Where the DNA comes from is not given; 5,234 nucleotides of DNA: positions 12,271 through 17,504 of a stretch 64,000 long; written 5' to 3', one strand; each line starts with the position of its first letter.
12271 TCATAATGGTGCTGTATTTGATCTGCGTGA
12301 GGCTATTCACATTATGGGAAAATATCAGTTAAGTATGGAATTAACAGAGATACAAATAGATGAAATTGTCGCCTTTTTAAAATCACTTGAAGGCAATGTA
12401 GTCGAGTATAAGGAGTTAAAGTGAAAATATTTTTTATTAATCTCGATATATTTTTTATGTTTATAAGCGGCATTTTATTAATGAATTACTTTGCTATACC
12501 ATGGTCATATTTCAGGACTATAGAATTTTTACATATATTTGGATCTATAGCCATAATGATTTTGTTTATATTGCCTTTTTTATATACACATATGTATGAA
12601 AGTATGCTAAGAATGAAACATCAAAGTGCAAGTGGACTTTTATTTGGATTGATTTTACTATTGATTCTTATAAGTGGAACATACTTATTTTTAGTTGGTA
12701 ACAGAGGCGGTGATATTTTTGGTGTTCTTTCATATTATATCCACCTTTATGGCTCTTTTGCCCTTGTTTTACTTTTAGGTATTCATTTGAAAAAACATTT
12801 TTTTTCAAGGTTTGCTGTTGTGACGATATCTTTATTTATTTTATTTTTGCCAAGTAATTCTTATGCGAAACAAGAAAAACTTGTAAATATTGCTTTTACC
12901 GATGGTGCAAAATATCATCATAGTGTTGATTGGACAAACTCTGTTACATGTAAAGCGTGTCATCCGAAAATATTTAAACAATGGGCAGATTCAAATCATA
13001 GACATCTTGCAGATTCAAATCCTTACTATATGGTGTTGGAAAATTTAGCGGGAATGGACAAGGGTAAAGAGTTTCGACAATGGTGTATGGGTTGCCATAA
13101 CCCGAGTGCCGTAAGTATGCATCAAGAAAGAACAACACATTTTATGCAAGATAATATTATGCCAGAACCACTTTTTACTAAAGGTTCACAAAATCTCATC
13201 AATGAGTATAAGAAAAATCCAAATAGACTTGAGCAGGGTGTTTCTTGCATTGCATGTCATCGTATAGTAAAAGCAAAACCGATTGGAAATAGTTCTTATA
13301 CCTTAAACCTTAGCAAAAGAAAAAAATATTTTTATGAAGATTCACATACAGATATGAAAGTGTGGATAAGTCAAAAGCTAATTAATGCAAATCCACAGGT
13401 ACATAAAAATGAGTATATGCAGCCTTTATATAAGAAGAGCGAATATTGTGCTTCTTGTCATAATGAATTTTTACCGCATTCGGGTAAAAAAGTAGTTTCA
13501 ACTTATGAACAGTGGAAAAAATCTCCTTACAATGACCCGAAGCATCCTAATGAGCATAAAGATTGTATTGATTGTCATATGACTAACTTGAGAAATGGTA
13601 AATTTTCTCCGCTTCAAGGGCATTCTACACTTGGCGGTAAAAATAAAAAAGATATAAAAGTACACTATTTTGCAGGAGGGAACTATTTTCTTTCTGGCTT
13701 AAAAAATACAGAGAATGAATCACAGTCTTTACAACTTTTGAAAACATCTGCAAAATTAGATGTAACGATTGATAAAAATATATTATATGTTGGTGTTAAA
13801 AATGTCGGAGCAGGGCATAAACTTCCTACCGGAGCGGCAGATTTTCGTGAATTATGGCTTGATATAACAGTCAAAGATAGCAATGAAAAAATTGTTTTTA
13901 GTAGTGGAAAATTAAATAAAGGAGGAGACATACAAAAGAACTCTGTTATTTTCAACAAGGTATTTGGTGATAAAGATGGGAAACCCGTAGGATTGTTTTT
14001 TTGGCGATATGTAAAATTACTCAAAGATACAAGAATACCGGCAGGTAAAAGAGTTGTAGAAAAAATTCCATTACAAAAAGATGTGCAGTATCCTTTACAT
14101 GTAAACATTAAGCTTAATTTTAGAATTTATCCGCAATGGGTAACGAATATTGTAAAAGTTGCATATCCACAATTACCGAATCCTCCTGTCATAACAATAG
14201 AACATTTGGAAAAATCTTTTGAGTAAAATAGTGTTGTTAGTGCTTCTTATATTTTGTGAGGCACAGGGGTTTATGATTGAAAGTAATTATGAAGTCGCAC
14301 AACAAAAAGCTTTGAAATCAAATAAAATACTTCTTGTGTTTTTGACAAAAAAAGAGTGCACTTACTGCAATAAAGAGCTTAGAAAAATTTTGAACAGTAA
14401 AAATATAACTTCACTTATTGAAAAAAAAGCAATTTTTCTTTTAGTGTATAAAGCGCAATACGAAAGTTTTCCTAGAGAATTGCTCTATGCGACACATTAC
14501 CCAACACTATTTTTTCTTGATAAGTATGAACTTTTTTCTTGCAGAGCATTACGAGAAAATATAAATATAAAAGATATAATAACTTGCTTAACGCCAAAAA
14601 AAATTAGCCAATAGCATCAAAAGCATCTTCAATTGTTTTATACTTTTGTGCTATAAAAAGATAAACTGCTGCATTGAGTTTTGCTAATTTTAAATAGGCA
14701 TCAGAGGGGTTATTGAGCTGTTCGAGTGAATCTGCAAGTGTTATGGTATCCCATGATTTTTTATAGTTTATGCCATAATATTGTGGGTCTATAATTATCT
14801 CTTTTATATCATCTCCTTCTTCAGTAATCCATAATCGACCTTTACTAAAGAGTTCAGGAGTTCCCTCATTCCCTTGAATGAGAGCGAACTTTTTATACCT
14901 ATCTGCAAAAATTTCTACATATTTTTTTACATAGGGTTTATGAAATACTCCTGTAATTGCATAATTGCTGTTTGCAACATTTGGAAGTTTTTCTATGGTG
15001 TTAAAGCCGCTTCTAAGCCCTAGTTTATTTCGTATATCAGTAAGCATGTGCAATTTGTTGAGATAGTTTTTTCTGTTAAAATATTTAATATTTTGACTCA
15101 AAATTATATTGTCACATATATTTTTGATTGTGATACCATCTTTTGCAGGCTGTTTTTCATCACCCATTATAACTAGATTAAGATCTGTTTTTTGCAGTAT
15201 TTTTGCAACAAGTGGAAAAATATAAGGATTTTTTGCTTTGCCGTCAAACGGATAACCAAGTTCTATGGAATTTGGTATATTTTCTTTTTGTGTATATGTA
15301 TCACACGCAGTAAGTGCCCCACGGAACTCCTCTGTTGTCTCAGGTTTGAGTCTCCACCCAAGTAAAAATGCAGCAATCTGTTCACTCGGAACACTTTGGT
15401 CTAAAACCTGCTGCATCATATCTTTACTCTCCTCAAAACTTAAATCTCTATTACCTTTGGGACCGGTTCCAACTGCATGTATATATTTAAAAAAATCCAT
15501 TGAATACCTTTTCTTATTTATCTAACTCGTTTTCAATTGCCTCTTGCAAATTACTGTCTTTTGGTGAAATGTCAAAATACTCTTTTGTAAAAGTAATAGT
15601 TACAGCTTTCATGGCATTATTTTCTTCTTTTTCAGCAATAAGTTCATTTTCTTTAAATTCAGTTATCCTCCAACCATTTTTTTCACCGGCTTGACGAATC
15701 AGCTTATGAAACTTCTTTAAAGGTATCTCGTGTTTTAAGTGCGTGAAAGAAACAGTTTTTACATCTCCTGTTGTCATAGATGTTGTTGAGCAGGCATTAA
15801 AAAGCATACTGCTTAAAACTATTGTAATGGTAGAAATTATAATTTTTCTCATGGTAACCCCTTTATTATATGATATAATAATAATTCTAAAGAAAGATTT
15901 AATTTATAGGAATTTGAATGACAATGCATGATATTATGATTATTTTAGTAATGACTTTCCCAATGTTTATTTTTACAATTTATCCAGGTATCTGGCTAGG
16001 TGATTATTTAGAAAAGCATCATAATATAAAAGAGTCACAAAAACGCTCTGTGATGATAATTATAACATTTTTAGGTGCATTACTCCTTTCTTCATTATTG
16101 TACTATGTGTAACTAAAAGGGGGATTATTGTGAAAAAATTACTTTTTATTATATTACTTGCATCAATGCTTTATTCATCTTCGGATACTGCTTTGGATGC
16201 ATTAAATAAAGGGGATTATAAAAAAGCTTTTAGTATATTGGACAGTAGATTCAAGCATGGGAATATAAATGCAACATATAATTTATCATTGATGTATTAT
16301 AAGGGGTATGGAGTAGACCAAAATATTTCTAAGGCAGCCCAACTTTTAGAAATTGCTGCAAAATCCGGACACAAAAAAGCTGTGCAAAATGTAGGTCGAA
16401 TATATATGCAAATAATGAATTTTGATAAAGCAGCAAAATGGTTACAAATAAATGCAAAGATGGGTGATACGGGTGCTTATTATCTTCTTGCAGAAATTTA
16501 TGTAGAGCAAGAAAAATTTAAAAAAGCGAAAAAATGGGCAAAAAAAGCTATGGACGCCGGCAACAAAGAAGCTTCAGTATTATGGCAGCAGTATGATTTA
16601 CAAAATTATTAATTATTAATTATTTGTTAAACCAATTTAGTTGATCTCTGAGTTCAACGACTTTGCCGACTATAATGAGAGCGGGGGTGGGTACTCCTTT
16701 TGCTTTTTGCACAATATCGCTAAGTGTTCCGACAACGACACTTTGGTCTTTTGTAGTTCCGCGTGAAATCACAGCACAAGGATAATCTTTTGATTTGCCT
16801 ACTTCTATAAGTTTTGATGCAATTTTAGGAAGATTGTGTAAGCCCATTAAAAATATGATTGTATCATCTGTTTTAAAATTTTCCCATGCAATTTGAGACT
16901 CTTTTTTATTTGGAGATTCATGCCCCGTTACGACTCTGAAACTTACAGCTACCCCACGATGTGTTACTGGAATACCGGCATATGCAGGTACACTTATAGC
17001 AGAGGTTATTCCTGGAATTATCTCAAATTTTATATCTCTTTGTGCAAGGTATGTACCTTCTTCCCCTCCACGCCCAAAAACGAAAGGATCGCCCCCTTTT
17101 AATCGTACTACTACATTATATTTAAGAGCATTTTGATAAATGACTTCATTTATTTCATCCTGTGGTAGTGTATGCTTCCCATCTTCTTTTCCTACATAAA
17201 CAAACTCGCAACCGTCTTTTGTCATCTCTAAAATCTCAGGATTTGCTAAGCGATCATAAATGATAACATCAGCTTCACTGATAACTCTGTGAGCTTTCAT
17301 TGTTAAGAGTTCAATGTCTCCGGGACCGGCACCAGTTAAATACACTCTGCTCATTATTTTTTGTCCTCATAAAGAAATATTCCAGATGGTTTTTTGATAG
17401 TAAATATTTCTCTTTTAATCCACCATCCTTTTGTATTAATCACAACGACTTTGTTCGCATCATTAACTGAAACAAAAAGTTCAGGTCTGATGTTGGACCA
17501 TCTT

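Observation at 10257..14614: Candidate undescribed periplasmic redox system: sirC / 125 aa / 3-heme peroxidase / (4TM + pentaheme) / thioredoxin-like operon under the FNR-type box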

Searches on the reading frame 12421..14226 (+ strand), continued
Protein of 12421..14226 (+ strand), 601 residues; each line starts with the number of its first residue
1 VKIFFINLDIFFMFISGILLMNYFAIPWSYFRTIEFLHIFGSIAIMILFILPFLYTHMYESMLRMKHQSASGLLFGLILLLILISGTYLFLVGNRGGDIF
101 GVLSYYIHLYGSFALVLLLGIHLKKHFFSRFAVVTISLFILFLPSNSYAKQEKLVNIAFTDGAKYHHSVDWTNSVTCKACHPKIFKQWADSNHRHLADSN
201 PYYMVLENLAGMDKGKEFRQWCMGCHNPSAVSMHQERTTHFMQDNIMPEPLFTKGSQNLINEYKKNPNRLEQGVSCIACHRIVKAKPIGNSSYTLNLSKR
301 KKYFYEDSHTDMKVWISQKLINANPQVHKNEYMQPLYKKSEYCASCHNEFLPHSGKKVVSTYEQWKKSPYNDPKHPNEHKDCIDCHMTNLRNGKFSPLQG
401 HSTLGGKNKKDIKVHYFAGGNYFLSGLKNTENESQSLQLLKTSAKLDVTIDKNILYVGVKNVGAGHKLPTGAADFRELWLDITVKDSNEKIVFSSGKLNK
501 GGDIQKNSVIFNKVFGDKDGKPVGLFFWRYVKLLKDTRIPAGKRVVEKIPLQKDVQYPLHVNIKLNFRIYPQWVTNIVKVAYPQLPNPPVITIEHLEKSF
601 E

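Call 53: predict_structure(alignment_id=A3)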
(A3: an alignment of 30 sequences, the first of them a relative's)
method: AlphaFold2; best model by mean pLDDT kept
length: 601 residues; sequences in the alignment: 30
mean_pLDDT: 73.9   pTM: 0.67
mean pLDDT of the five models: 73.9, 70.9, 63.1, 62.6, 62.1
residues with pLDDT >= 90: 69; 70-90: 321; 50-70: 166; < 50: 45
segments of 3 or more residues with pLDDT < 50: 126-154, 275-277, 417-426, 472-474
pLDDT, mean of each block of 10 residues (from residue 1): 72 80 77 86 85 79 70 80 87 71 82 76 53 40 30 54 65 66 67 60 79 84 74 74 62 69 74 56 65 68 79 83 72 67 67 73 79 69 61 71 68 50 50 75 91 94 77 69 95 92 87 89 84 88 92 89 89 77 76 94 89
secondary structure, 60 per line:
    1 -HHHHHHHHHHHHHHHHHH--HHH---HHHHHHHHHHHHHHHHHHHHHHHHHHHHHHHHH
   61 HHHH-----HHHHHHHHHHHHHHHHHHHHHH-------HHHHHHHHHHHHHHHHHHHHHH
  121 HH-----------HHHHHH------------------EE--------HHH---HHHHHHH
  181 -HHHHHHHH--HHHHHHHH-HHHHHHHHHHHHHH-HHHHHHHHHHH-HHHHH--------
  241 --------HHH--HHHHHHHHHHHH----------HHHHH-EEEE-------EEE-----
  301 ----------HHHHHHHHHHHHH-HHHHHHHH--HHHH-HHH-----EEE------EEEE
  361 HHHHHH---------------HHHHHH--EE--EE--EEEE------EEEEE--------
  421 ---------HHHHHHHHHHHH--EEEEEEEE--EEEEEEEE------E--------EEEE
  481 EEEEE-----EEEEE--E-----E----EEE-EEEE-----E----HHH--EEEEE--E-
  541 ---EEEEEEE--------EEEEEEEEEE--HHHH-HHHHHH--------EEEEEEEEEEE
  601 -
elements in order: H2-19 H28-64 H70-91 H99-122 H134-139 H174-180 H182-189 H192-199 H201-214 H216-226 H228-232 H254-265 H276-280 E282-285 E293-295 H311-323 H325-332 H335-338 E348-350 E357-360 H361-366 H382-387 E398-401 E408-412 H430-441 E444-451 E454-461 E477-485 E491-495 E509-511 E513-516 E532-536 E544-550 E559-568 H571-574 H576-581 E590-600
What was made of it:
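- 12808..12870 (+): Fifth hydrophobic segment ending in S-Y-A. It is either a TM linker or an internal signal peptide. The model has low confidence at residues 126-154 (call 53).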

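Call 56: fold_search(model_id=the predicted structure, library=pdb)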
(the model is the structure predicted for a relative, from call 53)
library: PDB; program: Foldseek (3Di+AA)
matches with E <= 10: 514; with E <= 0.001: 1
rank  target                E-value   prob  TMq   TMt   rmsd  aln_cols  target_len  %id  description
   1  5ze8                  1.7e-12  1.00  0.43  0.63   7.7       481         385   17  Crystal structure of a penta-heme cytochrome c552 from Thermochromatium tepidum (released 2018-04-25)
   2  7zpq_CA               1.8e-02  0.82  0.10  0.04   7.7       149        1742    9  Structure of the RQT-bound 80S ribosome from S. cerevisiae (C1) (released 2023-02-22)
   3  4p94_B                3.4e-02  0.93  0.12  0.40   9.3       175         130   12  The crystal structure of the soluble domain of Sulfolobus acidocaldarius FlaF (residues 35-164) (released 2015-04-22)
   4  2z64_C                3.8e-02  0.33  0.09  0.25   8.0       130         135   10  Crystal structure of mouse TLR4 and mouse MD-2 complex (released 2007-09-18)
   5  4zbh                  4.0e-02  0.97  0.12  0.45   8.5       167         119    8  THE CRYSTAL STRUCTURE OF THE SOLUBLE DOMAIN OF SULFOLOBUS ACIDOCALDARIUS FLAF (released 2015-04-29)
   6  2hvb_B                4.2e-02  0.95  0.11  0.43   7.1       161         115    9  Crystal structure of hypothetical protein PH1083 from Pyrococcus horikoshii OT3 (released 2007-01-28)
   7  7u7m_C                5.1e-02  0.66  0.11  0.19  10.6       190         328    5  Cryo-EM structure of the pancreatic ATP-sensitive potassium channel in the presence of carbamazepine and ATP with Kir6 (released 2022-08-31)
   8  7tys_C                5.1e-02  0.66  0.11  0.19  10.6       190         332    5  Cryo-EM structure of the pancreatic ATP-sensitive potassium channel bound to ATP and repaglinide with Kir6.2-CTD in th (released 2022-08-31)
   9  9dfx_B                5.1e-02  0.60  0.11  0.17   8.8       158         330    6  Cryo-EM structure of a SUR1/Kir6.2 ATP-sensitive potassium channel in the presence of Aekatperone in the closed confor (released 2025-02-12)
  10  1m6u_B                5.4e-02  0.51  0.11  0.21  11.0       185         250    9  Crystal Structure of a Novel DNA-binding domain from Ndt80, a Transcriptional Activator Required for Meiosis in Yeast (released 2002-11-06)
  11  4p94_A                6.6e-02  0.91  0.12  0.44   9.2       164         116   13  The crystal structure of the soluble domain of Sulfolobus acidocaldarius FlaF (residues 35-164) (released 2015-04-22)
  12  8bca_B                6.9e-02  0.63  0.10  0.04   7.7       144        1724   10  Human Brr2 Helicase Region in complex with C-tail deleted Jab1 and compound 26 (released 2023-03-08)
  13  7u24_A                7.3e-02  0.51  0.09  0.14   9.1       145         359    6  Cryo-EM structure of the pancreatic ATP-sensitive potassium channel bound to ATP and glibenclamide with Kir6.2-CTD in  (released 2022-08-31)
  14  3spj                  8.1e-02  0.28  0.10  0.16  11.6       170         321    7  Apo inward rectifier potassium channel Kir2.2 I223L mutant (released 2011-08-24)
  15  5ijb_D                8.9e-02  0.47  0.10  0.29   7.7       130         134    8  The ligand-free structure of the mouse TLR4/MD-2 complex (released 2016-04-27)
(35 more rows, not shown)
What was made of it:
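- On Pentahaem cytochrome (PHC: ExtKL / T. tepidum c552): Foldseek 5ZE8 at E 1.7e-12, TM-score 0.63 on the target (call 56).
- The pentahaem domain matches T. tepidum c552 (call 56).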

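Call 70: find_encoding_contigs(protein=P0001, flank=3000, max_places=3)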
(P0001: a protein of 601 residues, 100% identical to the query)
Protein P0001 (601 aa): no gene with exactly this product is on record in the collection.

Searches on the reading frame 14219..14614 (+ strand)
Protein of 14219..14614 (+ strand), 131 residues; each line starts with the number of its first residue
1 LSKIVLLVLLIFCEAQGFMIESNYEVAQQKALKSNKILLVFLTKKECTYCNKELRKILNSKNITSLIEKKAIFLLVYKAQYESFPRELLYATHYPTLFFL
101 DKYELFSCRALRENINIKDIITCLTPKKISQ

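Call 3: search_protein_families(library=pfam, proteins=[window:14219-14614:+], max_evalue=0.01)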
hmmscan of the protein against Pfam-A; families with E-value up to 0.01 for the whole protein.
window:14219-14614:+ (131 aa): 4 families
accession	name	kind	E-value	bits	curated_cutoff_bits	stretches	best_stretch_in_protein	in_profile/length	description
PF13899.12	Thioredoxin_7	-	2.9e-07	31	27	1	20-101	2-82/83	Thioredoxin-like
PF13098.12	Thioredoxin_2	-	0.00012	22.8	27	1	32-102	2-84/104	Thioredoxin-like domain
PF08534.16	Redoxin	-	0.0064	16.7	26.6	1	26-104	21-96/148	Redoxin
PF23187.1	UBX7_N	-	0.0068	16.9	27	1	21-84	7-69/110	UBX7 N-terminal domain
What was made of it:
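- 14219..14614 (+): trx131, an exported thioredoxin-like protein (CTYC at 14357-14368). Thioredoxin_7 at 31 bits (cut-off 27; call 3).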

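Call 4: search_protein_families(library=ncbifam, proteins=[window:14219-14614:+], max_evalue=0.01)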
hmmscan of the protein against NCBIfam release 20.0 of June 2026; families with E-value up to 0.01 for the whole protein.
window:14219-14614:+ (131 aa): 1 family
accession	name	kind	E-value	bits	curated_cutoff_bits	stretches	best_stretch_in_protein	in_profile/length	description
NF045501.1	HUGP_GUXX-star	exception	0.0021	17.6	325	1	18-56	146-184/236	HUGP/GUXX-star fusion selenoprotein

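Call 84: search_solved_structures(query=window:14219-14614:+, max_evalue=1, show_alignments=1)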
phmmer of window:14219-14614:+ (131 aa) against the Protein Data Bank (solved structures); distinct sequences matched with E-value up to 1: 6.
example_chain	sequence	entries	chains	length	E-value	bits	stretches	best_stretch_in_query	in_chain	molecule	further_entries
2lnt_A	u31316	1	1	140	0.062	16.8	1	22-85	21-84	Anterior gradient protein 2 homolog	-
9i3f_A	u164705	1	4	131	0.1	16.1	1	22-86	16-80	Anterior gradient protein 2 homolog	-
2lns_A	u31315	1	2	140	0.12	15.9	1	22-85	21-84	Anterior gradient protein 2 homolog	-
9ori_A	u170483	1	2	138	0.13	15.7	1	22-83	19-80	Anterior gradient protein 2 homolog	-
9i3u_B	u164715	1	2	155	0.15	15.6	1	22-85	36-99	Anterior gradient protein 2 homolog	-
4hjm_A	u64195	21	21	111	0.35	14.4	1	34-110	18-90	Glutaredoxin | Glutaredoxin-1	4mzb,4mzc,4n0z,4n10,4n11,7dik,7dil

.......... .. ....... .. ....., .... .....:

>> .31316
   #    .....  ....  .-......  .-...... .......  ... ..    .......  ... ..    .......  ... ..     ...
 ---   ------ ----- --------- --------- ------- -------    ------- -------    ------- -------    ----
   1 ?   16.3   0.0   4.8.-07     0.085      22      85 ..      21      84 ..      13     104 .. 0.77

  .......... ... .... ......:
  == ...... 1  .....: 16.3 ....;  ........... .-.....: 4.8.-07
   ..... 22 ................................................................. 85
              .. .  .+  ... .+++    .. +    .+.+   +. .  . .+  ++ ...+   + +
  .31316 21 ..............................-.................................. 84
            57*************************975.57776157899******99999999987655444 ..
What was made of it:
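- Tried and rejected: trx131 has no significant solved relative (call 84).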

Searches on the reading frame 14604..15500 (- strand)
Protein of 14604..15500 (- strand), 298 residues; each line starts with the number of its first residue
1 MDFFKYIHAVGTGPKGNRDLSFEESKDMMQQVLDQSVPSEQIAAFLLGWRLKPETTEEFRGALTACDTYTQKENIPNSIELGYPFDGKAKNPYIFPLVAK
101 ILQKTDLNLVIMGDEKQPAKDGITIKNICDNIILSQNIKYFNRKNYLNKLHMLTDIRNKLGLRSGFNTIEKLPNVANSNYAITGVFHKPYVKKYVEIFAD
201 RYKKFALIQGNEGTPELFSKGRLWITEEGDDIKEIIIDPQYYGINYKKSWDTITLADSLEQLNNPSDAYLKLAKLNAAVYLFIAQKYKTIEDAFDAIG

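Call 3: search_protein_families(library=pfam, proteins=[window:14604-15500:-], max_evalue=0.01)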
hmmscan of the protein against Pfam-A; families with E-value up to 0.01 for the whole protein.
window:14604-15500:- (298 aa): 2 families
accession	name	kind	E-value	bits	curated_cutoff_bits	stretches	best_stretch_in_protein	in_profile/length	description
PF02885.22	Glycos_trans_3N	-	4.5e-11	42.8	26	1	6-65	3-58/63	Glycosyl transferase family, helical bundle domain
PF00591.27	Glycos_transf_3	-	3.1e-07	30.8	27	1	136-294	74-240/253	Glycosyl transferase family, a/b domain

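Call 4: search_protein_families(library=ncbifam, proteins=[window:14604-15500:-], max_evalue=0.01)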
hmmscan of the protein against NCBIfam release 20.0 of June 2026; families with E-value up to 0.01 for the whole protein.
window:14604-15500:- (298 aa): 5 families
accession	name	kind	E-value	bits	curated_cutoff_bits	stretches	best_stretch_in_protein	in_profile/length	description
NF005635.0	PRK07394.1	equivalog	2.4e-30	106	287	1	3-295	5-322/348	hypothetical protein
NF006564.0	PRK09071.1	equivalog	1.1e-27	96.9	257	1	2-227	12-253/335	glycosyl transferase family protein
NF006005.0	PRK08136.1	equivalog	3.1e-25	89.2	185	1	1-214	1-231/314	DNA-binding protein YbiB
TIGR01245.1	trpD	equivalog_domain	2.2e-20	73.3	199.05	2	132-296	137-310/330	anthranilate phosphoribosyltransferase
NF011201.0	PRK14607.1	equivalog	2.6e-18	66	670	2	129-296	331-507/534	bifunctional anthranilate synthase component II/anthranilate phosphoribosyltransferase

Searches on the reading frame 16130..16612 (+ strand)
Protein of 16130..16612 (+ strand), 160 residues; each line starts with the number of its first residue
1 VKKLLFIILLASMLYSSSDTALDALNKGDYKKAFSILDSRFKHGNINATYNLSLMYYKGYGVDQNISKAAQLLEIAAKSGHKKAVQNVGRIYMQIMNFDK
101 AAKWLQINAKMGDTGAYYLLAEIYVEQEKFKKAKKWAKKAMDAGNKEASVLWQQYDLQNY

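Call 7: search_protein_families(library=pfam, proteins=[window:16130-16612:+], max_evalue=0.001)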
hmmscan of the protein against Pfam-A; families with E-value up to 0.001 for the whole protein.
window:16130-16612:+ (160 aa): 9 families
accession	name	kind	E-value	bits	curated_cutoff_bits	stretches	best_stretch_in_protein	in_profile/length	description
PF08238.18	Sel1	-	9.9e-10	39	30.7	1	48-81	3-36/36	Sel1 repeat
PF14559.12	TPR_19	-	1.8e-06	28.6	25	0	112-147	23-58/68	Tetratricopeptide repeat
PF13181.12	TPR_8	-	3.9e-06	27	25.7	0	116-142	3-29/34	Tetratricopeptide repeat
PF12895.13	ANAPC3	-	5.6e-06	27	27.2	0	109-140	18-49/82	Anaphase-promoting complex, cyclosome, subunit 3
PF23310.1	TPR_27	-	4.7e-05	23.5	27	0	32-93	14-72/110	Plant tetratrico peptide repeats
PF13428.12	TPR_14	-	0.00014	22.6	23.5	0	116-150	3-37/44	Tetratricopeptide repeat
PF13424.12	TPR_12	-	0.00027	21.5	30.1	0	116-143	47-74/77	Tetratricopeptide repeat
PF00515.34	TPR_1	-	0.00045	20.4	27.8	0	116-140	3-27/34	Tetratricopeptide repeat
PF13176.12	TPR_7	-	0.00046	20.5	27.9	0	116-141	1-26/36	Tetratricopeptide repeat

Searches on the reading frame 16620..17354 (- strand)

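Call 3: search_protein_families(library=pfam, proteins=[window:16620-17354:-], max_evalue=0.01)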
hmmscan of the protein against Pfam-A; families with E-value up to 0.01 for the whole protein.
window:16620-17354:- (244 aa): 1 family
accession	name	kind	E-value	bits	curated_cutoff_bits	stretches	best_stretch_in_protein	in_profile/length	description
PF00590.25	TP_methylase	-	1.4e-51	175.9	27.8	1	3-214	1-211/212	Tetrapyrrole (Corrin/Porphyrin) Methylases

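Call 4: search_protein_families(library=ncbifam, proteins=[window:16620-17354:-], max_evalue=0.01)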
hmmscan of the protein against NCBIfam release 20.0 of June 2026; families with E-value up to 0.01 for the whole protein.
window:16620-17354:- (244 aa): 30 families (the best 25 are shown)
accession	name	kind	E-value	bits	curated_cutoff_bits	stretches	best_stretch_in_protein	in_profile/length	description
TIGR01469.1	cobA_cysG_Cterm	equivalog_domain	1.2e-91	306.7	185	1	3-236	2-237/238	uroporphyrinogen-III C-methyltransferase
NF004790.0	PRK06136.1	subfamily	1.3e-90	303.4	198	1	1-243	3-247/250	uroporphyrinogen-III C-methyltransferase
NF007922.1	PRK10637.1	equivalog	6.8e-86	289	400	1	3-233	218-449/450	siroheme synthase CysG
NF005524.0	PRK07168.1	equivalog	1.1e-71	241.9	603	1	3-242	4-244/474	uroporphyrin-III C-methyltransferase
TIGR01465.1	cobM_cbiF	equivalog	2.6e-36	125.2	259.65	1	4-235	1-229/247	precorrin-4 C(11)-methyltransferase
NF012017.0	PRK15473.1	equivalog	4.7e-33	114.6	408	1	1-232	7-235/257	cobalt-precorrin-4 methyltransferase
NF004647.0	PRK05990.1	equivalog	7e-15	55.1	271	2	79-214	101-224/245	precorrin-2 C(20)-methyltransferase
NF004423.0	PRK05765.1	equivalog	7.1e-14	51.9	332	1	1-231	2-225/247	precorrin-3B C(17)-methyltransferase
TIGR01467.1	cobI_cbiL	equivalog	2e-13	50.3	163.25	1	3-209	2-211/230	precorrin-2 C(20)-methyltransferase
TIGR02467.1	CbiE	equivalog_domain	4.5e-13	49.1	92.9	1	8-219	3-196/204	precorrin-6y C5,15-methyltransferase (decarboxylating) subunit CbiE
TIGR01466.1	cobJ_cbiH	equivalog_domain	7.3e-12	45.4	246.35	1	4-231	1-222/239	precorrin-3B C(17)-methyltransferase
NF004460.0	PRK05787.2-3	equivalog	6.1e-10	39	291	1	4-217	2-195/207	cobalt-precorrin-7 (C(5))-methyltransferase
NF004062.0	PRK05576.1-5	equivalog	8e-10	38.5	194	1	3-183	2-178/219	cobalt-factor II C(20)-methyltransferase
NF004058.0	PRK05576.1-1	equivalog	2e-09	37.3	239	1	1-122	1-131/221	cobalt-factor II C(20)-methyltransferase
NF004457.0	PRK05787.1-5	equivalog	6.9e-08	32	302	1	3-219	29-232/252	cobalt-precorrin-7 (C(5))-methyltransferase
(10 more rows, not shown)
